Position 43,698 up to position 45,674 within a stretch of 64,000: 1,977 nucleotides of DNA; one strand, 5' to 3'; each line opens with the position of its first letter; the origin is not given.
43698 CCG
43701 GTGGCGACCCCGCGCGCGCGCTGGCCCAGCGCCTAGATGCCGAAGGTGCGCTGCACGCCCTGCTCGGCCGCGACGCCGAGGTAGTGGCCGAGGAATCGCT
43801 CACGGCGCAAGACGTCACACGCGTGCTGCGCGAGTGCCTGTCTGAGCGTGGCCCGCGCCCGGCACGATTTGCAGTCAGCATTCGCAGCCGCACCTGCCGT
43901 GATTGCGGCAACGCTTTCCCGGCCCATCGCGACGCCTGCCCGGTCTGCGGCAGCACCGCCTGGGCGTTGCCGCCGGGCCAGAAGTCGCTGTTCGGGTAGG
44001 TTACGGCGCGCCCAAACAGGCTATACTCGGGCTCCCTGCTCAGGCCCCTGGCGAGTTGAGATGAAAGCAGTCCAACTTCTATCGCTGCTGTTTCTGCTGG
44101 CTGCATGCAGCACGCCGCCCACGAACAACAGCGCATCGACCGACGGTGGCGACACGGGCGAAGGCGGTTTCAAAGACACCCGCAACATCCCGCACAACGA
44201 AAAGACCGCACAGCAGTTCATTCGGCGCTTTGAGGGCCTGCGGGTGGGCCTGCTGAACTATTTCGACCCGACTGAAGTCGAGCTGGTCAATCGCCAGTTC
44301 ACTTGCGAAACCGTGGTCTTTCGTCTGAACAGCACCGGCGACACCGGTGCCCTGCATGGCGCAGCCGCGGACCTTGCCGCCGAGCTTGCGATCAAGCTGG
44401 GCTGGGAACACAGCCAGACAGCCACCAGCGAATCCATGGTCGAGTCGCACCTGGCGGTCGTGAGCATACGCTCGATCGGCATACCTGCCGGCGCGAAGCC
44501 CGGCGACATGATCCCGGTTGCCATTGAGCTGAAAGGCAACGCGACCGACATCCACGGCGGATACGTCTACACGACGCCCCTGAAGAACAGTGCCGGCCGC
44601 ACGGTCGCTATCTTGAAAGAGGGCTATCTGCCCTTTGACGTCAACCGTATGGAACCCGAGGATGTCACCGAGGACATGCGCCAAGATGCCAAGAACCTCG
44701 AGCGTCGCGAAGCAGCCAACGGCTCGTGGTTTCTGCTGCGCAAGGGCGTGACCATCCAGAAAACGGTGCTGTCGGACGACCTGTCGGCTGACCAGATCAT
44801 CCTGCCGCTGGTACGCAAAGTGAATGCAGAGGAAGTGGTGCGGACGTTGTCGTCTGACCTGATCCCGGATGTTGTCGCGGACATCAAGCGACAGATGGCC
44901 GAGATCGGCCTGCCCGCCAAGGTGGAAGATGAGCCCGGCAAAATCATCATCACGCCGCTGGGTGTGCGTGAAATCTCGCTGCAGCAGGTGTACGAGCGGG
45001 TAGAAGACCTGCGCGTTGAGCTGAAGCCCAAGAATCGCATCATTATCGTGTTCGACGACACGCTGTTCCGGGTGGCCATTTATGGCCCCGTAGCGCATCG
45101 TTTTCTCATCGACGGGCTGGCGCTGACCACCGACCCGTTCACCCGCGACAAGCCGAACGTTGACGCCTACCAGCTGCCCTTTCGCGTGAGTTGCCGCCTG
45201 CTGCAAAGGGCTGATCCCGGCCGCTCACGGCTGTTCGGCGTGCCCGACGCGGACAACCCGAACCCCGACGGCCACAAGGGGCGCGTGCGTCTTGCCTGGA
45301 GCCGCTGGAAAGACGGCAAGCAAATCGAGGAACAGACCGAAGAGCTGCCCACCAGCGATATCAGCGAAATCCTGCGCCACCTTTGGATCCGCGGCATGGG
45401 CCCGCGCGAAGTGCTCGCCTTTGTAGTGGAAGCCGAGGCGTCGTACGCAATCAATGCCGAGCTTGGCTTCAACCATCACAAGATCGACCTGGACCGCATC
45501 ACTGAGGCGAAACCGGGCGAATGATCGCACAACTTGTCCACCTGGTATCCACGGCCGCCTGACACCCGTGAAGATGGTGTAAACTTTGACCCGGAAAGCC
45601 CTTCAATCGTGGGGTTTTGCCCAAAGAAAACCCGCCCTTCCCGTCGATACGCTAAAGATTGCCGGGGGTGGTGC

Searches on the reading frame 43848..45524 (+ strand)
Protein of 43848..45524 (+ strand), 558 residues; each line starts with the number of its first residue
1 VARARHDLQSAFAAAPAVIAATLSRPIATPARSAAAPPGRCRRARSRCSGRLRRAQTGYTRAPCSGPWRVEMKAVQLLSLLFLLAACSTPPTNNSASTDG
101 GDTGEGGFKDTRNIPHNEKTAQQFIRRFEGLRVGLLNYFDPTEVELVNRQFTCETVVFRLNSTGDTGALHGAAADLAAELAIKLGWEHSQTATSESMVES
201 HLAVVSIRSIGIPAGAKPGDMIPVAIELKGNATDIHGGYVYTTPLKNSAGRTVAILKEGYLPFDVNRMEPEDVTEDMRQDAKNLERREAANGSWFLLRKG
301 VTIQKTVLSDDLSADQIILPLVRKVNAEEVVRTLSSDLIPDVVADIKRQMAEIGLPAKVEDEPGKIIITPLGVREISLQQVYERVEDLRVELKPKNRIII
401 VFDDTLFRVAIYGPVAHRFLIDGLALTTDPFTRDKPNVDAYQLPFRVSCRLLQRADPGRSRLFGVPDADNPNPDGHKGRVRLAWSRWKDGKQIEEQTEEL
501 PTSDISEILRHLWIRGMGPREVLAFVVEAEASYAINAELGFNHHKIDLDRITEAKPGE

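Call 41: search_protein_families(library=pfam, proteins=[window:43848-45524:+], max_evalue=0.001)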
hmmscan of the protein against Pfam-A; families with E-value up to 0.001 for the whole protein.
window:43848-45524:+ (558 aa): 1 family
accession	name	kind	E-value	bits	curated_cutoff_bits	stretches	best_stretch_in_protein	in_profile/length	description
PF02119.21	FlgI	-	6.7e-06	25.7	25.3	1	156-340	21-190/343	Flagellar P-ring protein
